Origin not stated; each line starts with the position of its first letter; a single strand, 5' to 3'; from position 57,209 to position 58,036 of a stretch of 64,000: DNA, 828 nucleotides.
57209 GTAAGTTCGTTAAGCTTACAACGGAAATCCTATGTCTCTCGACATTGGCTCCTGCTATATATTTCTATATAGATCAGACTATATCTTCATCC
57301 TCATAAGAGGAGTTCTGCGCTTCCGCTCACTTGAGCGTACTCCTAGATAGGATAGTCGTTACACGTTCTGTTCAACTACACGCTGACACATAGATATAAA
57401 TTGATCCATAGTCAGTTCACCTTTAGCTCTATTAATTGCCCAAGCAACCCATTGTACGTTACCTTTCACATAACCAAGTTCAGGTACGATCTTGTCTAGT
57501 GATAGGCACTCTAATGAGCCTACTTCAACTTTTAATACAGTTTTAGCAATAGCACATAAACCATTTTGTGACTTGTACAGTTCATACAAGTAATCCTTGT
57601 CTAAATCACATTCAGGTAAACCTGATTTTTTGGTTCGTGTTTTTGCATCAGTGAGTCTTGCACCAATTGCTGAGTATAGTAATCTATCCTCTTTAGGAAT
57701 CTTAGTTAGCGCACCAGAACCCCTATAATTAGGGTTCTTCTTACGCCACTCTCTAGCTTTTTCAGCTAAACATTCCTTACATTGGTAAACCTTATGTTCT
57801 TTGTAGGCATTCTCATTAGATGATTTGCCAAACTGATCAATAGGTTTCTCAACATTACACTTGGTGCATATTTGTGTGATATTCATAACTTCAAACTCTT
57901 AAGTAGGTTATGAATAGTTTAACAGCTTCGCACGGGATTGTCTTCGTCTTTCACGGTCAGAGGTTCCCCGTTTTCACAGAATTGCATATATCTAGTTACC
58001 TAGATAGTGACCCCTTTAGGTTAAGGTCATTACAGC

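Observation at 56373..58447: Group I intron with a homing endonuclease splits the RNAP II large-subunit gene inside motif B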

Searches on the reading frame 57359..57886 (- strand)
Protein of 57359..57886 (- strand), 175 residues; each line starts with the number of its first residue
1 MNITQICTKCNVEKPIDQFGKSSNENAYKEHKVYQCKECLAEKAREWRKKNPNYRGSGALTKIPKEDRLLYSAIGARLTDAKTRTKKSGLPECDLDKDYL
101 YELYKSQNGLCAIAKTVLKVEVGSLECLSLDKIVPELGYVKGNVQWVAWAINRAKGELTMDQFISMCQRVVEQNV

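Call 5: search_protein_families(library=pfam, proteins=[window:57359-57886:-], max_evalue=0.1)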
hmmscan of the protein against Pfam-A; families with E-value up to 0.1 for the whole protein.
window:57359-57886:- (175 aa): 0 families

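Call 7: search_protein_families(library=phrogs, proteins=[window:57359-57886:-], max_evalue=0.01)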
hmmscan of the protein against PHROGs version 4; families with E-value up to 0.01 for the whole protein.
window:57359-57886:- (175 aa): 9 families
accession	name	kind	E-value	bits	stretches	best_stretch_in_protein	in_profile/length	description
phrog_1035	-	DNA, RNA and nucleotide metabolism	8.3e-32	112.1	1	4-173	63-228/271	endonuclease VII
phrog_3322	-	DNA, RNA and nucleotide metabolism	5e-19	69.7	1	30-172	3-150/162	endonuclease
phrog_2255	-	DNA, RNA and nucleotide metabolism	2.7e-07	31.3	1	2-65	51-99/211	HNH endonuclease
phrog_2633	-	DNA, RNA and nucleotide metabolism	3.1e-06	28.4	1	4-116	13-90/142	endonuclease VII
phrog_2340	-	DNA, RNA and nucleotide metabolism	4.8e-06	27.8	1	4-55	8-59/171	endonuclease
phrog_1400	-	moron, auxiliary metabolic gene and host takeover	1.9e-05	25.6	1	92-170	26-101/251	Srd anti-sigma factor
phrog_5558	-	moron, auxiliary metabolic gene and host takeover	0.00042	21.6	1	4-52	65-110/130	Lar-like restriction alleviation protein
phrog_3118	-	DNA, RNA and nucleotide metabolism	0.001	19.6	1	82-159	22-100/287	HNH endonuclease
phrog_3314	-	unknown function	0.0078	16.7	0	5-46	7-49/286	-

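Call 20: search_dna_similar(query=window:57359-57886:-, collection=phages, mode=protein, max_rows=40)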
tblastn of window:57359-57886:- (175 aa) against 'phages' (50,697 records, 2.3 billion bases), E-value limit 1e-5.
Records with a match: 89; places in all: 90; records where one place covers at least 80% of the query: 52.
Best place of each record, by identity: >=99% 2; <60% 87.
By first word of the organism name: uncultured 16; Klebsiella 10; Streptomyces 10; Pectobacterium 8; Vibrio 5; Ralstonia 5; Acinetobacter 4; Pseudomonas 4; Agrobacterium 4; Bacteroides 4; and 9 more.
By host as written in the record: - 26; Klebsiella pneumoniae 7; Pseudomonas syringae CC0094 4; Rhizogenic Agrobacterium biovar 1 ST15.13/040 4; Bacteroides intestinalis DSM 108646 4; Achromobacter xylosoxidans DSM 11852 3; Streptomyces griseus ATCC 10137 3; Streptomyces viridochromogenes DSM40736 3; and 22 more.
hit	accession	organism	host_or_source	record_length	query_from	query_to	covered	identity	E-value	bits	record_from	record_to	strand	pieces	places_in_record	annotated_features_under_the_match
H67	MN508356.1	Acinetobacter phage VB_ApiP_XC38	Acinetobacter pittii ABC38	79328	1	175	100%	100.0%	2e-114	362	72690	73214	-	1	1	hypothetical protein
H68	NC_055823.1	Acinetobacter phage VB_ApiP_XC38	Acinetobacter pittii ABC38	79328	1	175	100%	100.0%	2e-114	362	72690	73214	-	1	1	endonuclease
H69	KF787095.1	Achromobacter phage JWAlpha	Achromobacter xylosoxidans DSM 11852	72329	4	175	98%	51.4%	2e-53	187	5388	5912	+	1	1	hypothetical protein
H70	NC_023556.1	Achromobacter phage JWAlpha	Achromobacter xylosoxidans DSM 11852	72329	4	175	98%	51.4%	2e-53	187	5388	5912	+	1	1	endonuclease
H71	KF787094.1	Achromobacter phage JWDelta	Achromobacter xylosoxidans DSM 11852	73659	4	175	98%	50.9%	9e-53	185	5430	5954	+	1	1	hypothetical protein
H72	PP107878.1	Vibrio phage pVco-7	Vibrio coralliilyticus 58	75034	4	170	95%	49.4%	1e-47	170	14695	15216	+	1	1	hypothetical protein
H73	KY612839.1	Vibrio phage pVco-5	Vibrio corallilyticus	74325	4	170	95%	48.9%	2e-47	170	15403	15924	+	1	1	hypothetical protein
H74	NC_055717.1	Vibrio phage pVco-5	Vibrio corallilyticus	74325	4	170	95%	48.9%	2e-47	170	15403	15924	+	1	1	endonuclease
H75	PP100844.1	Burkholderia phage vB_BpP_HN04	Burkholderia pseudomallei BpHNBP001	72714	4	172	97%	48.3%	1e-46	167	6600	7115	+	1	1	hypothetical protein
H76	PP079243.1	Burkholderia phage vB_BpP_HN02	Burkholdria pseudomallei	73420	4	172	97%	48.3%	1e-46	167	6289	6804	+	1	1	hypothetical protein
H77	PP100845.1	Burkholderia phage vB_BpP_HN05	Burkholderia pseudomallei BpHNBP001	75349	4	172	97%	48.3%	1e-46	167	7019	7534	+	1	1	hypothetical protein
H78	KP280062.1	Vibrio phage phi 1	Vibrio cholerae 1051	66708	4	170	95%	47.2%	2e-45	164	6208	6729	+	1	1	hypothetical protein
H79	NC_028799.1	Vibrio phage phi 1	Vibrio cholerae 1051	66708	4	170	95%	47.2%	2e-45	164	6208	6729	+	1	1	endonuclease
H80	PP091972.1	Acinetobacter phage vB_MZM_4AB-P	Acinetobacter baumannii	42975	7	172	95%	42.2%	3e-28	115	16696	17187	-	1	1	hypothetical protein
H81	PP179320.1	Pseudomonas phage Drael01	Pseudomonas syringae CC0094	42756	6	173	96%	40.3%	9e-35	134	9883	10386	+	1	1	hypothetical protein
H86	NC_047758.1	Pectobacterium phage PPWS1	Wasabia japonica Matsum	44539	7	171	94%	40.4%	8e-30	119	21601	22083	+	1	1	endonuclease | hypothetical protein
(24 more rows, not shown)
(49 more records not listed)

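Call 21: get_annotated_region(hit=H70, flank=2500)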
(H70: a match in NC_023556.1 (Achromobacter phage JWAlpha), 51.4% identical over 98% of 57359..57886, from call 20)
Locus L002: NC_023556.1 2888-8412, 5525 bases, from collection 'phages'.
description: Achromobacter phage JWAlpha, complete genome.
organism: Achromobacter phage JWAlpha (NCBI taxid 1416009)
taxonomy: Viruses; Duplodnaviria; Heunggongvirae; Uroviricota; Caudoviricetes; Schitoviridae; Rothmandenesvirinae; Jwalphavirus; Jwalphavirus jwalpha
host: Achromobacter xylosoxidans DSM 11852; source: -; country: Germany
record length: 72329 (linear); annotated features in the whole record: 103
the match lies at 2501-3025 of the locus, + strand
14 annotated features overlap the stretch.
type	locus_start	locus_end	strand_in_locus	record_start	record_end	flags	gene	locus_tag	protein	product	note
CDS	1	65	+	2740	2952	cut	-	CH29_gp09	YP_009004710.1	hypothetical protein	-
CDS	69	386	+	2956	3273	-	-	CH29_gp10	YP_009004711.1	hypothetical protein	-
CDS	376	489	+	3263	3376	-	-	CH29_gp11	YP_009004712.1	hypothetical protein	-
regulatory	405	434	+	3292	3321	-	-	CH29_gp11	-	terminator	putative transcriptional terminator, -15.4 kcal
CDS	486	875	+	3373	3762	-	-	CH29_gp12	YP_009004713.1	hypothetical protein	similar to gp14 [Escherichia phage N4] and SXHG_00014 [Synechococcus phage S-CBP2]; conserved domain PHA00684[PHA00684]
CDS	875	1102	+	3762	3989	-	-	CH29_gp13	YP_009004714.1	hypothetical protein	-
CDS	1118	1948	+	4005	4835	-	-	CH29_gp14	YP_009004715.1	hypothetical protein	similar to RNAP1 [Escherichia phage N4]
CDS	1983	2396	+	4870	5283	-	-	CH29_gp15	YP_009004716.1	RNA polymerase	N-terminus similar to RNAP2 [Escherichia phage N4]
CDS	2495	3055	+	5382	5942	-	-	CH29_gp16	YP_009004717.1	endonuclease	similar to P12053L_08 [Celeribacter phage P12053L]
CDS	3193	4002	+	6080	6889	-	-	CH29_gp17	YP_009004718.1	RNA polymerase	similar to C-terminus of RNAP2 [Escherichia phage N4]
regulatory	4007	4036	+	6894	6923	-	-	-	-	terminator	putative transcriptional terminator, -14.1 kcal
CDS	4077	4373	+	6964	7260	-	-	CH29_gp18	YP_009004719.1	hypothetical protein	-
CDS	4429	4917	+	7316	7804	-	-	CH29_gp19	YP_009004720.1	hypothetical protein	-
CDS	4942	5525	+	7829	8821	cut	-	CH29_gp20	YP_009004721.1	structural protein with Ig domain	-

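Call 28: get_annotated_region(hit=H74, flank=1500)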
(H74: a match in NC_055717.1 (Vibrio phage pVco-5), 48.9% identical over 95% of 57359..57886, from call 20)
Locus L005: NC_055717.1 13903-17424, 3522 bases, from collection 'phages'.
description: Vibrio phage pVco-5, complete genome.
organism: Vibrio phage pVco-5 (NCBI taxid 1965485)
taxonomy: Viruses; Duplodnaviria; Heunggongvirae; Uroviricota; Caudoviricetes; Schitoviridae; Vicoquintavirus; Vicoquintavirus Pvco5
host: Vibrio corallilyticus; source: -; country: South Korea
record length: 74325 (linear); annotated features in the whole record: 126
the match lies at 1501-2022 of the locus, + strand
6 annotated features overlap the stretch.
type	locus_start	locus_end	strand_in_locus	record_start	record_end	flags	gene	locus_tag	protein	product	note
CDS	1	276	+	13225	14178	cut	-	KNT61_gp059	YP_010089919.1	DNA-directed RNA polymerase RNAP1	-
CDS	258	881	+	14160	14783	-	-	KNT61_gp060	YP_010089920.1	hypothetical protein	-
CDS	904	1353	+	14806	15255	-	-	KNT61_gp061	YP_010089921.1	RNA polymerase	-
CDS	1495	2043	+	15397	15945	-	-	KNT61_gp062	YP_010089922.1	endonuclease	Hypothetical protein SBVP1 0019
CDS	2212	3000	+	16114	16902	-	-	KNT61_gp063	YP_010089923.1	RNA polymerase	-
CDS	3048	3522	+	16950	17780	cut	-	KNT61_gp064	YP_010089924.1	hypothetical protein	-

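Call 29: get_annotated_region(hit=H75, flank=1500)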
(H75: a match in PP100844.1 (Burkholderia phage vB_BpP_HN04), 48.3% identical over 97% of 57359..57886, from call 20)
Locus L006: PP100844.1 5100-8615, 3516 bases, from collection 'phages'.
description: Burkholderia phage vB_BpP_HN04, complete genome.
organism: Burkholderia phage vB_BpP_HN04 (NCBI taxid 3116021)
taxonomy: Viruses; Duplodnaviria; Heunggongvirae; Uroviricota; Caudoviricetes; Schitoviridae
host: Burkholderia pseudomallei BpHNBP001; source: contaminated solid; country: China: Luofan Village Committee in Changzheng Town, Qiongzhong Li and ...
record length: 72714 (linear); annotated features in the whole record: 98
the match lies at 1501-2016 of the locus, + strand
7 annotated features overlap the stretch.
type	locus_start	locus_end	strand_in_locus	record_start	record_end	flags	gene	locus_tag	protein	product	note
CDS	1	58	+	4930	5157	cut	-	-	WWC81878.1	hypothetical protein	ORF19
CDS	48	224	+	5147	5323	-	-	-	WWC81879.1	hypothetical protein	ORF20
CDS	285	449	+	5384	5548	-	-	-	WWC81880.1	hypothetical protein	ORF21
CDS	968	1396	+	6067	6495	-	-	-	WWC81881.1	RNA polymerase 2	ORF22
CDS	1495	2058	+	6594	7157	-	-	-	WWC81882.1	hypothetical protein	ORF23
CDS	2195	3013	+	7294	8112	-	-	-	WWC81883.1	RNA polymerase subunit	ORF24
CDS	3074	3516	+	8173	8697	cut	-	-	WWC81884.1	capsid decorating protein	ORF25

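Call 30: get_annotated_region(hit=H79, flank=1500)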
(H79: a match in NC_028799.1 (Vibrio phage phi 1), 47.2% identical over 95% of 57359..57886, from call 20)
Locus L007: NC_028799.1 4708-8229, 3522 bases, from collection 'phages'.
description: Vibrio phage phi 1, complete genome.
organism: Vibrio phage phi 1 (NCBI taxid 1589297)
taxonomy: Viruses; Duplodnaviria; Heunggongvirae; Uroviricota; Caudoviricetes; Schitoviridae; Pacinivirus; Pacinivirus phi1
host: Vibrio cholerae 1051; source: -; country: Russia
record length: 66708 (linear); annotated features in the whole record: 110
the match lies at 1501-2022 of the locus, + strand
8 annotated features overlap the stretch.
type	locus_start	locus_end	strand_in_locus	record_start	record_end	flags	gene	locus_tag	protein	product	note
CDS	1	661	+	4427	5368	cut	-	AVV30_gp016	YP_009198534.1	DNA-directed RNA polymerase RNAP1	similar to DNA-directed RNA polymerase RNAP1 [Vibrio phage JA-1, YP_008126773.1]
CDS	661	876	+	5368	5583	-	-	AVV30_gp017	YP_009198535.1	hypothetical protein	similar to hypothetical protein JA1_0011 [Vibrio phage JA-1, YP_008126774.1]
CDS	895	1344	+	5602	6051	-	-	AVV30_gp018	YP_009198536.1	RNA polymerase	-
CDS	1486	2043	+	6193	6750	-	-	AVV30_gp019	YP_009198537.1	endonuclease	similar to hypothetical protein JJJB_0016 [Achromobacter phage JWAlpha, YP_009004717.1]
CDS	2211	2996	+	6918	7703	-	-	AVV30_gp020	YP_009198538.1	RNA polymerase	similar to DNA-directed RNA polymerase RNAP2 [Vibrio phage VCO139, AGI61842.1]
CDS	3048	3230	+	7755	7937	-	-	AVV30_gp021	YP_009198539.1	hypothetical protein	-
CDS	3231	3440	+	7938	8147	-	-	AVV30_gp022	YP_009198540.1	hypothetical protein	-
CDS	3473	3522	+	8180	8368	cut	-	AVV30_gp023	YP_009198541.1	hypothetical protein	similar to hypothetical protein JA1_0013 [Vibrio phage JA-1, YP_008126776.1]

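Call 40: find_related_loci(query=A1, collection=viral_contigs, flank=2000)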
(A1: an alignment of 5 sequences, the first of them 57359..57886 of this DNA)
Query A1 (175 aa) in viral_contigs; peptide patterns used: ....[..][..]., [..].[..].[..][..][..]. (x = any residue, [..] = any of these).
99 stretches matched a pattern; 37 encode a relative of the query (tblastn E <= 1e-3); 37 distinct loci.
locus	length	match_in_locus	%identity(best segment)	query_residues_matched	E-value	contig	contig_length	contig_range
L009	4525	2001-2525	51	4-175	2e-57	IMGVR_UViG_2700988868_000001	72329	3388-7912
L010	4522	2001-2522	49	4-170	2e-51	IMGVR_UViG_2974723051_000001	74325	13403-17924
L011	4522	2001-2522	47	4-170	1e-49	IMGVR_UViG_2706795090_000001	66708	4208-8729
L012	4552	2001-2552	47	4-172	1e-45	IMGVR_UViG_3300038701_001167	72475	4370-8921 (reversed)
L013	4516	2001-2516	47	4-172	1e-45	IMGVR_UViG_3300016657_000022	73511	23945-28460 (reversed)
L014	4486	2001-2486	43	4-171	2e-42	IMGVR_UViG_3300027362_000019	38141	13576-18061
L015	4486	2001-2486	43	4-171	2e-42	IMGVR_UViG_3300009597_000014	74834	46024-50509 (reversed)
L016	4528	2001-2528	41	2-172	1e-39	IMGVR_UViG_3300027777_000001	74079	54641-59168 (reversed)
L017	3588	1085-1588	39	4-170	1e-34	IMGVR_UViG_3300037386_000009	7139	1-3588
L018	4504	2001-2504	39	4-170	1e-34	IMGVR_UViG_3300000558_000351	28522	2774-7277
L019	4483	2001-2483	40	7-171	7e-34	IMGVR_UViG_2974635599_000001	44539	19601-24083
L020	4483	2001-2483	40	7-171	2e-33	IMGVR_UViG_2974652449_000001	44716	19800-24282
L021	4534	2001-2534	39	4-173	1e-28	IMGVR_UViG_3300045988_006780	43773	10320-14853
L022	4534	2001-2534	38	4-173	2e-25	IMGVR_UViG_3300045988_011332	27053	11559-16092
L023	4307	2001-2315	35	65-168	9e-14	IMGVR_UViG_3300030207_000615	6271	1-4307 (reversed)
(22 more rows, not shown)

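Call 54: search_solved_structures(query=A1, max_evalue=10, show_alignments=2)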
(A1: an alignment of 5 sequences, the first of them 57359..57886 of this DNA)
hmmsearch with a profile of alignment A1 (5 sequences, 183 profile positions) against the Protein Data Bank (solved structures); distinct sequences matched with E-value up to 10: 5.
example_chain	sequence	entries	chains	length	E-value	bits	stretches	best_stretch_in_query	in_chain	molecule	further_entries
7kdt_A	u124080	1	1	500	0.093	15.6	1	125-173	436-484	Mitochondrial import receptor subunit TOM70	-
9pkq_A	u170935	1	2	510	0.097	15.6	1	125-173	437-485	Mitochondrial import receptor subunit TOM70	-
9yr4_A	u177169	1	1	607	0.14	15.1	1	125-173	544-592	Mitochondrial import receptor subunit TOM70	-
7dhg_C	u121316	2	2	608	0.14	15.1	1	125-173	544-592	Mitochondrial import receptor subunit TOM70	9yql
2luy_A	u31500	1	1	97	0.62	12.9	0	5-24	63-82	Meiotic chromosome segregation protein P8B7.28c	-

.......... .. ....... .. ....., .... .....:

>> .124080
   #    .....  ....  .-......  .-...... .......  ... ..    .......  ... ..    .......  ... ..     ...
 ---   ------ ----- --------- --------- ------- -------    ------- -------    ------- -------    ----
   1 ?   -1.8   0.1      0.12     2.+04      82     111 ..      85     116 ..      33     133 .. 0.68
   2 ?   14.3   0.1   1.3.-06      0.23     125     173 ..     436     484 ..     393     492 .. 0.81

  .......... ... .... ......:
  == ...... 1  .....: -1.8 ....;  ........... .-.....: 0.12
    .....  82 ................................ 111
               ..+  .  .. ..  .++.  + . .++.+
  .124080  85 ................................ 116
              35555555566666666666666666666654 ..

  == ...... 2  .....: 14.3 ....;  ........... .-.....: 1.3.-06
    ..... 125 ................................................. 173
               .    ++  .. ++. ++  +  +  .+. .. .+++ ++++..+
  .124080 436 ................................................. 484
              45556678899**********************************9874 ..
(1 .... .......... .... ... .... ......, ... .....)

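Call 55: search_protein_families(library=ncbifam, proteins=[window:57359-57886:-], max_evalue=1)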
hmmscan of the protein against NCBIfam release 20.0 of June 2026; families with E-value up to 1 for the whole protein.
window:57359-57886:- (175 aa): 0 families

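Call 56: find_homologous_proteins(query=window:57359-57886:-, max_evalue=0.00001)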
Query window:57359-57886:- (175 aa): 56 proteins with E <= 0.00001 among 113 candidates.
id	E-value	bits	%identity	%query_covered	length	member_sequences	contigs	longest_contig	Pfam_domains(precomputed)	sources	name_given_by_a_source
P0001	8.3e-108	375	93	100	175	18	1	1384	-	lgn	-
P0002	6.8e-105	366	92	100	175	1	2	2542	-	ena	-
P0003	2.0e-91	322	81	100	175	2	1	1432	-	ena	-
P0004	3.8e-59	217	56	98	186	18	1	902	-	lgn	-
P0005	4.2e-56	207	53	97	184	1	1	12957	-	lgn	-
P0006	3.2e-55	204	56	98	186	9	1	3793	-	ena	-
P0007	4.0e-55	204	52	98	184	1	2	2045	-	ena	-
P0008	9.6e-55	203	55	98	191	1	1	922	-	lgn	-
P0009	4.2e-54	200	54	98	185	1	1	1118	-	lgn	-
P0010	7.0e-54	200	54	97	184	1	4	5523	-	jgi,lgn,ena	-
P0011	7.0e-54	200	53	98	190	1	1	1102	-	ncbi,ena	-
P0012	1.3e-53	199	51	97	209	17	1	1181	-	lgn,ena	-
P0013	1.7e-53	198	52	97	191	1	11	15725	-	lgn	-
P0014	2.9e-53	198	52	97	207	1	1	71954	-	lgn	-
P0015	1.0e-52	196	52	97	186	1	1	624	-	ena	-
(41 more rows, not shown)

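Call 76: predict_structure(alignment_id=A4)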
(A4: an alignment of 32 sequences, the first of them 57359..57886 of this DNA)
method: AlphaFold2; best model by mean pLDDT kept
length: 175 residues; sequences in the alignment: 32
mean_pLDDT: 91.2   pTM: 0.74
mean pLDDT of the five models: 91.2, 91.1, 90.4, 90.0, 87.9
residues with pLDDT >= 90: 137; 70-90: 30; 50-70: 8; < 50: 0
segments of 3 or more residues with pLDDT < 50: none
pLDDT, mean of each block of 10 residues (from residue 1): 88 92 71 89 92 77 87 95 96 96 97 96 93 97 98 95 95 88
secondary structure, 60 per line:
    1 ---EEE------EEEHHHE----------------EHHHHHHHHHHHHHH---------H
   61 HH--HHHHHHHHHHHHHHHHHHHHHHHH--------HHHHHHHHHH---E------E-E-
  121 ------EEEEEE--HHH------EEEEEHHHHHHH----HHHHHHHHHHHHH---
elements in order: E4-6 E13-15 H37-50 H65-88 H97-106 E127-132 E144-148 H149-155 H160-172

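Call 80: fold_search(model_id=the predicted structure, library=pdb)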
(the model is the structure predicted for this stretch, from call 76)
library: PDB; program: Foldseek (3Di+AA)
matches with E <= 10: 233; with E <= 0.001: 0
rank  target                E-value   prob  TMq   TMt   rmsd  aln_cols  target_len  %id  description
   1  3ldy_A                1.9e-03  1.00  0.43  0.51  11.5       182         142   14  An extraordinary mechanism of DNA perturbation exhibited by the rare-cutting HNH restriction endonuclease PacI (released 2010-04-21)
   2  8j07_c2               3.4e-03  0.97  0.29  0.10  12.7       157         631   15  96nm repeat of human respiratory doublet microtubule and associated axonemal complexes (released 2023-07-26)
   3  8f43                  3.9e-03  1.00  0.33  0.51   1.9        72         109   24  HNH Nuclease Domain from G. stearothermophilus Cas9, K597A mutant (released 2022-12-21)
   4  9j1y_A                4.4e-03  1.00  0.34  0.41  12.1       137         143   15  Crystal structure of Nme1Cas9 HNH domain bound to anti-CRISPR AcrIIC1Boe. (released 2026-03-04)
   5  9j1z_A                7.0e-03  1.00  0.34  0.42  11.9       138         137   15  Crystal structure of Nme1Cas9 HNH domain bound to anti-CRISPR AcrIIC1Nme1ST (released 2026-03-04)
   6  9fqr_Ij               8.0e-03  0.99  0.37  0.14  11.6       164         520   11  96-nm repeat of axonemal doublet microtubules from bovine sperm (released 2025-03-26)
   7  7mpz                  1.1e-02  0.99  0.34  0.42  12.4       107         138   20  HNH Nuclease Domain from G. stearothermophilus Cas9 (released 2021-12-22)
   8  4l0k_C                1.2e-02  0.99  0.33  0.29   8.4        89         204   22  Crystal structure of a type II restriction endonuclease (released 2014-05-14)
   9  8zda_A                1.3e-02  0.96  0.31  0.06  12.2       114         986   18  Cryo-EM structure of eSaCas9_NNG-guide RNA-target DNA complex in a catalytically active state (released 2025-11-05)
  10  9mb6_A                1.4e-02  0.96  0.32  0.06  11.5       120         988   16  Cryo-EM structure of wild-type SaCas9-guide RNA-mismatched target DNA complex (released 2026-03-18)
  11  8d2k_A                1.7e-02  0.97  0.32  0.06  11.7       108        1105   17  Structure of Acidothermus cellulolyticus Cas9 ternary complex (Cleavage Intermediate 2) (released 2023-12-20)
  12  5vgb_A                2.5e-02  0.96  0.34  0.42  13.0       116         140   16  Crystal structure of NmeCas9 HNH domain bound to anti-CRISPR AcrIIC1 (released 2017-08-30)
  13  4h9d_A                2.6e-02  0.95  0.31  0.50  10.3       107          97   13  Crystal Structure of Mn-dependent Gme HNH nicking endonuclease from Geobacter metallireducens GS-15, Northeast Structu (released 2012-10-10)
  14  9ar4_A                2.8e-02  0.97  0.34  0.06  12.6       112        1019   17  CryoEM structure of ThermoCas9 in post-cleavage state bound with the DNA containing NNNNCCA PAM (released 2025-02-26)
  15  8zcz_A                2.8e-02  0.85  0.30  0.07  12.3       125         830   18  Cryo-EM structure of eSaCas9_NNG-guide RNA-target DNA complex in an interrogation state (released 2025-11-05)
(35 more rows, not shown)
